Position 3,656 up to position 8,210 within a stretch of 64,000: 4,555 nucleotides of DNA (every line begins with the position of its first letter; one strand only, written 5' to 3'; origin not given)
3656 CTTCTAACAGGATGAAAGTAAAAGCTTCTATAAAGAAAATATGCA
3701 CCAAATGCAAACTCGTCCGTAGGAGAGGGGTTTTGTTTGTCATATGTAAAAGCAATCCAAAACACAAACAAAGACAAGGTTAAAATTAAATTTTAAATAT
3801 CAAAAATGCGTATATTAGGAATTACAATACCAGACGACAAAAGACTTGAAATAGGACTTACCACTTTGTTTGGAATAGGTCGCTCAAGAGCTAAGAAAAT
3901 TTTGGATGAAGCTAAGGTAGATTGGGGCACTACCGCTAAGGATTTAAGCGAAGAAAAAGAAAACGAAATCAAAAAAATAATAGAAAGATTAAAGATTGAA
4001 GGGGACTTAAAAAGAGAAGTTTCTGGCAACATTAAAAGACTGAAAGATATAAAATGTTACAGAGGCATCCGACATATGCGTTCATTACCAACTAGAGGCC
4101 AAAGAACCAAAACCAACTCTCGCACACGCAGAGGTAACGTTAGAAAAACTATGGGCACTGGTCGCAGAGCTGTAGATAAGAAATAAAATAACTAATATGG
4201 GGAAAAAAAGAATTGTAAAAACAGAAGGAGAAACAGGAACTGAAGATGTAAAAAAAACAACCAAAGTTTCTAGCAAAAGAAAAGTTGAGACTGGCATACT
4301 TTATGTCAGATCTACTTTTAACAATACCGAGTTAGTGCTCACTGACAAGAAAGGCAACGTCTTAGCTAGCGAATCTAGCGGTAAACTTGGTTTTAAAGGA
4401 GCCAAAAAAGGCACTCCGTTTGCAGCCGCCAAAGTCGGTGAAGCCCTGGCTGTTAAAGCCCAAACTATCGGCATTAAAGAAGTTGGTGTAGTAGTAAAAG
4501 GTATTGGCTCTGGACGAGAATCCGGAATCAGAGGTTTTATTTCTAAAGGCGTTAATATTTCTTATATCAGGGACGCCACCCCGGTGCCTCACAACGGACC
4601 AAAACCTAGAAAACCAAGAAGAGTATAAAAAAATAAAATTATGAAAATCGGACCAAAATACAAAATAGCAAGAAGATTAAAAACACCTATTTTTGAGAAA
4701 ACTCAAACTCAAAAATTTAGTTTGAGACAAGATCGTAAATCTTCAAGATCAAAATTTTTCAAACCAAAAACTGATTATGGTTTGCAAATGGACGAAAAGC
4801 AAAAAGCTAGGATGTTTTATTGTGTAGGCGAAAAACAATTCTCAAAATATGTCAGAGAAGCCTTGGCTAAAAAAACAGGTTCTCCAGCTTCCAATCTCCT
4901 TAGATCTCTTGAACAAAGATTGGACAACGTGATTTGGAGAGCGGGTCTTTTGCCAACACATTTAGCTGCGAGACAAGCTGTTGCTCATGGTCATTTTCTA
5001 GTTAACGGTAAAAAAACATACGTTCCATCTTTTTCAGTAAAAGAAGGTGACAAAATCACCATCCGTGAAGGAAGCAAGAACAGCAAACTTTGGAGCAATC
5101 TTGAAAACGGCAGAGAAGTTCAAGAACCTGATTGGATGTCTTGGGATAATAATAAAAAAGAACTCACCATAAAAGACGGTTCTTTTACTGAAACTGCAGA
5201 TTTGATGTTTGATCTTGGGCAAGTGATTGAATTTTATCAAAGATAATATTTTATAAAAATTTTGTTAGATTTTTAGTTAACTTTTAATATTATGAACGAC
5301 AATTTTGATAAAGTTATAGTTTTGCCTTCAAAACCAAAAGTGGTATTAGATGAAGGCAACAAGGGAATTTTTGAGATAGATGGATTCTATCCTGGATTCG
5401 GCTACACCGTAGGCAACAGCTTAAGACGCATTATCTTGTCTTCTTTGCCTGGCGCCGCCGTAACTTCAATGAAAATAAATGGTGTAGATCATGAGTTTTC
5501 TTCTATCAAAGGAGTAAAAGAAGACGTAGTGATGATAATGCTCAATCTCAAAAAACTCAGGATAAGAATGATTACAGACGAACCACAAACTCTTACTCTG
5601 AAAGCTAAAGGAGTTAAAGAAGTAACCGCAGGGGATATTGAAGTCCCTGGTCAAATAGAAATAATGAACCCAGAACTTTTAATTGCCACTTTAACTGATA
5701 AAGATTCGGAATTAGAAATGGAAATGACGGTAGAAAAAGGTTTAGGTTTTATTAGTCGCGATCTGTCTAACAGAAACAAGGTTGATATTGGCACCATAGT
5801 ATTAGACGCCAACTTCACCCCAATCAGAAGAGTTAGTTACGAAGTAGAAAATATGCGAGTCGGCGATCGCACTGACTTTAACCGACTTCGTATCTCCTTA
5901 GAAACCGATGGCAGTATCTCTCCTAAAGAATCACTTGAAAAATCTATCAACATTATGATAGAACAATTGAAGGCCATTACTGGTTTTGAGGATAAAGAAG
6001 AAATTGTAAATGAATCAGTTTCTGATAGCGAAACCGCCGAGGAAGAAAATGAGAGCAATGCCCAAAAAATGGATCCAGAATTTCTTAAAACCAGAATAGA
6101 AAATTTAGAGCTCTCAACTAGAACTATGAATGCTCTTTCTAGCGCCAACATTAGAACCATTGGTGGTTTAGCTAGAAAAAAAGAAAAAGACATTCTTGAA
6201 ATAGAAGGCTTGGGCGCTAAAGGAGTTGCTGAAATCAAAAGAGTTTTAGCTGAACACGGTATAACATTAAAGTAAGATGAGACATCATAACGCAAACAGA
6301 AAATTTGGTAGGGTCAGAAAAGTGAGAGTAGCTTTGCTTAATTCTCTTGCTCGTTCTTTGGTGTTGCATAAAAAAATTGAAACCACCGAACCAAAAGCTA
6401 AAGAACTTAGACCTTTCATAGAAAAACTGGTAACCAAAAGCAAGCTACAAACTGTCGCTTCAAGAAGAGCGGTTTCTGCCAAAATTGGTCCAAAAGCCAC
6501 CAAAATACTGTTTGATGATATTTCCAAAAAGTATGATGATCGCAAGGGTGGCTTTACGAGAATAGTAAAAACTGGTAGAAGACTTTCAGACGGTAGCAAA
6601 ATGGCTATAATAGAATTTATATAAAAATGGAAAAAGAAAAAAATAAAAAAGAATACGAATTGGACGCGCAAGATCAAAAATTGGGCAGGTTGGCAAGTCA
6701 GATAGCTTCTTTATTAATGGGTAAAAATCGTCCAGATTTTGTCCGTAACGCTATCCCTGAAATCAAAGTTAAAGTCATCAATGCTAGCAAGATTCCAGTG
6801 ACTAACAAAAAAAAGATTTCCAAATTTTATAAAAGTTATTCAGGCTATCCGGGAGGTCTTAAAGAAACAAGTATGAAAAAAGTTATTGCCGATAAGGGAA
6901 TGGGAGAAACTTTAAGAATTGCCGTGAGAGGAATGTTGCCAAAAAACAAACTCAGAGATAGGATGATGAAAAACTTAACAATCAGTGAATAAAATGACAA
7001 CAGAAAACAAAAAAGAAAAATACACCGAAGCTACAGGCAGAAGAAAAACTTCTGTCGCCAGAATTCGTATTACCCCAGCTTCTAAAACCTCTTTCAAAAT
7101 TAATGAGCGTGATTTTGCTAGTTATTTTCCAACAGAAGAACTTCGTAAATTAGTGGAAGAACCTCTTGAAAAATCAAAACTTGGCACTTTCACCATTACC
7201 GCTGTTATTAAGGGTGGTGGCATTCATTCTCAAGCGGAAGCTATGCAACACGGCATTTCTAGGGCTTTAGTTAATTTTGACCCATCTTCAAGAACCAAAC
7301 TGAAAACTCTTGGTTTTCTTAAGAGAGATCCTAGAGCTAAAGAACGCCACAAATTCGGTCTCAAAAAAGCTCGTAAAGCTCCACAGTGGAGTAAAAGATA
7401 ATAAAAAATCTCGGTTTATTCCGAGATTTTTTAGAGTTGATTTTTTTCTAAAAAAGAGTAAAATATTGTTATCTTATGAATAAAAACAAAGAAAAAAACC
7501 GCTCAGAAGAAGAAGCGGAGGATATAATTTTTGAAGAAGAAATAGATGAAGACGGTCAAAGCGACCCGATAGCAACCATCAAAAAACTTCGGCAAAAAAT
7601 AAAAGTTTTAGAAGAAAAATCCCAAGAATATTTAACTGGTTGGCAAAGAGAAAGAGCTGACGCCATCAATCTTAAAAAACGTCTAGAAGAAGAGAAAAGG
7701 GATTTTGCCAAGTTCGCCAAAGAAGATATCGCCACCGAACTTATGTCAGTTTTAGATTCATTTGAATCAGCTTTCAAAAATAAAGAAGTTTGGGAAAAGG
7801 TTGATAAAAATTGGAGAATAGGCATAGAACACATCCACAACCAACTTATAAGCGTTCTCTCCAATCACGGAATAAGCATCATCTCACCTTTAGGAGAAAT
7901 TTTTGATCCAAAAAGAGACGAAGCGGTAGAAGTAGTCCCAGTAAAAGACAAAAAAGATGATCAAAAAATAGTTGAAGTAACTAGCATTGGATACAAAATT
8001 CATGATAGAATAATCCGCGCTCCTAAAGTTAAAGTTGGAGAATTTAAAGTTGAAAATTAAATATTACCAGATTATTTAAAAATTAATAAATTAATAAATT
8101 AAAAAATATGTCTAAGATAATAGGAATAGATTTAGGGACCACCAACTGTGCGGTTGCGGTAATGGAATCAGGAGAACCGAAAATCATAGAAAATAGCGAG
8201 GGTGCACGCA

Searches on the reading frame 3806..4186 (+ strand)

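Call 60: search_protein_families(library=pfam, proteins=[window:3806-4186:+], max_evalue=0.0001)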
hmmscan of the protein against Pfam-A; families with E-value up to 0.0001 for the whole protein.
window:3806-4186:+ (126 aa): 1 family
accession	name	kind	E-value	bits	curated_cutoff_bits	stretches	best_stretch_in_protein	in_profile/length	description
PF00416.27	Ribosomal_S13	-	5.6e-29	101.6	31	1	2-107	1-128/128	Ribosomal protein S13/S18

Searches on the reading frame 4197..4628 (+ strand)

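Call 60: search_protein_families(library=pfam, proteins=[window:4197-4628:+], max_evalue=0.0001)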
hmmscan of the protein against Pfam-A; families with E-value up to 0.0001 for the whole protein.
window:4197-4628:+ (143 aa): 2 families
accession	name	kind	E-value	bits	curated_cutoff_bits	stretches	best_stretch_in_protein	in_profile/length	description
PF00411.24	Ribosomal_S11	-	3.5e-30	105.1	25.1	1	33-142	1-110/110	Ribosomal protein S11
PF00861.27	Ribosomal_L18p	-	8.3e-05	23.4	27.8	0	37-96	30-89/116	Ribosomal L18 of archaea, bacteria, mitoch. and chloroplast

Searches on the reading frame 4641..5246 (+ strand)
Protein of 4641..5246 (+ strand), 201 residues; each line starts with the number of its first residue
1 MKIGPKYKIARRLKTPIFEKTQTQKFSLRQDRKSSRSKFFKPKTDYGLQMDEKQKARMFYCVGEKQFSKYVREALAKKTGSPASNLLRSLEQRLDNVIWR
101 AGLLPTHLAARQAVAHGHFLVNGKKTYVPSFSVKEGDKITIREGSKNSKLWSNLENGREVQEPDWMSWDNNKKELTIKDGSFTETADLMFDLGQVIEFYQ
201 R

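Call 60: search_protein_families(library=pfam, proteins=[window:4641-5246:+], max_evalue=0.0001)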
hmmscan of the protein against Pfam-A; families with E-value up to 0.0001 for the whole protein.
window:4641-5246:+ (201 aa): 2 families
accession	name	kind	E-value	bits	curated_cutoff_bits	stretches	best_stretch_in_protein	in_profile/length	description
PF00163.24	Ribosomal_S4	-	5.6e-16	59.5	23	1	3-91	3-95/95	Ribosomal protein S4/S9 N-terminal domain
PF01479.30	S4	-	2.5e-12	46.8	22.8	1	92-139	1-48/48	S4 domain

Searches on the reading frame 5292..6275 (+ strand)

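Call 60: search_protein_families(library=pfam, proteins=[window:5292-6275:+], max_evalue=0.0001)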
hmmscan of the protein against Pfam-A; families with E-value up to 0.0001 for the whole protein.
window:5292-6275:+ (327 aa): 3 families
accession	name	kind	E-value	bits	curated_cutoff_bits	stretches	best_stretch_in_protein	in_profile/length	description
PF01000.31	RNA_pol_A_bac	-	1.8e-31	109.2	33.9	1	61-176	2-119/119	RNA polymerase Rpb3/RpoA insert domain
PF01193.29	RNA_pol_L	-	1.1e-19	70.4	24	1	34-226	5-74/74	RNA polymerase Rpb3/Rpb11 dimerisation domain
PF03118.21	RNA_pol_A_CTD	-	4.1e-17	62.1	23.8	1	259-321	5-67/67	Bacterial RNA polymerase, alpha chain C terminal domain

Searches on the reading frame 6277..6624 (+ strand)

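Call 60: search_protein_families(library=pfam, proteins=[window:6277-6624:+], max_evalue=0.0001)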
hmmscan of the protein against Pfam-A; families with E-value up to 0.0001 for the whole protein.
window:6277-6624:+ (115 aa): 1 family
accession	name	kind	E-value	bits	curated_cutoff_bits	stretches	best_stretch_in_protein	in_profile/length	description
PF01196.24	Ribosomal_L17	-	2.5e-30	105.7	27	1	20-115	1-97/97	Ribosomal protein L17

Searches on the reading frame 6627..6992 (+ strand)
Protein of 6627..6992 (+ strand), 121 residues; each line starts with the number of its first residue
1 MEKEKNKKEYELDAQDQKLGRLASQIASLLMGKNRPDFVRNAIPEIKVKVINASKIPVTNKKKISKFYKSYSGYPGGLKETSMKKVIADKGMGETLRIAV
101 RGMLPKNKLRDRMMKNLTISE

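Call 60: search_protein_families(library=pfam, proteins=[window:6627-6992:+], max_evalue=0.0001)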
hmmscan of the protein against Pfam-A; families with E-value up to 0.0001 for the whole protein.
window:6627-6992:+ (121 aa): 1 family
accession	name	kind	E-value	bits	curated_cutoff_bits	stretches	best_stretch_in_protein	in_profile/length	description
PF00572.24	Ribosomal_L13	-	4.4e-32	111.1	23.8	1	8-119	2-112/119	Ribosomal protein L13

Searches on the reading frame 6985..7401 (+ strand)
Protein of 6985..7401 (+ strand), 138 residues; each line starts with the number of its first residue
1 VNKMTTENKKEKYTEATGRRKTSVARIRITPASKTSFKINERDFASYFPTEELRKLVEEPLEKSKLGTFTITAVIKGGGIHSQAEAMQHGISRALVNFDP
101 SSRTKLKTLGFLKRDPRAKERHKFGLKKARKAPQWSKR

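Call 60: search_protein_families(library=pfam, proteins=[window:6985-7401:+], max_evalue=0.0001)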
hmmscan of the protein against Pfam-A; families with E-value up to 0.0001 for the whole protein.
window:6985-7401:+ (138 aa): 1 family
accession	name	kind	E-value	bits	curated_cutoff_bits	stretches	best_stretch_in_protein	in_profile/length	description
PF00380.25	Ribosomal_S9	-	3.8e-40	137.6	22.5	1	18-138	1-121/121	Ribosomal protein S9/S16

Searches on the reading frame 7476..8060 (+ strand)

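Call 60: search_protein_families(library=pfam, proteins=[window:7476-8060:+], max_evalue=0.0001)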
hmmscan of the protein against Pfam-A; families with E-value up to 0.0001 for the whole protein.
window:7476-8060:+ (194 aa): 1 family
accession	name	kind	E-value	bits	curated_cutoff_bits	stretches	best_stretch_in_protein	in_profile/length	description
PF01025.24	GrpE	-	1.1e-40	139.5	25.8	1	30-188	8-164/165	GrpE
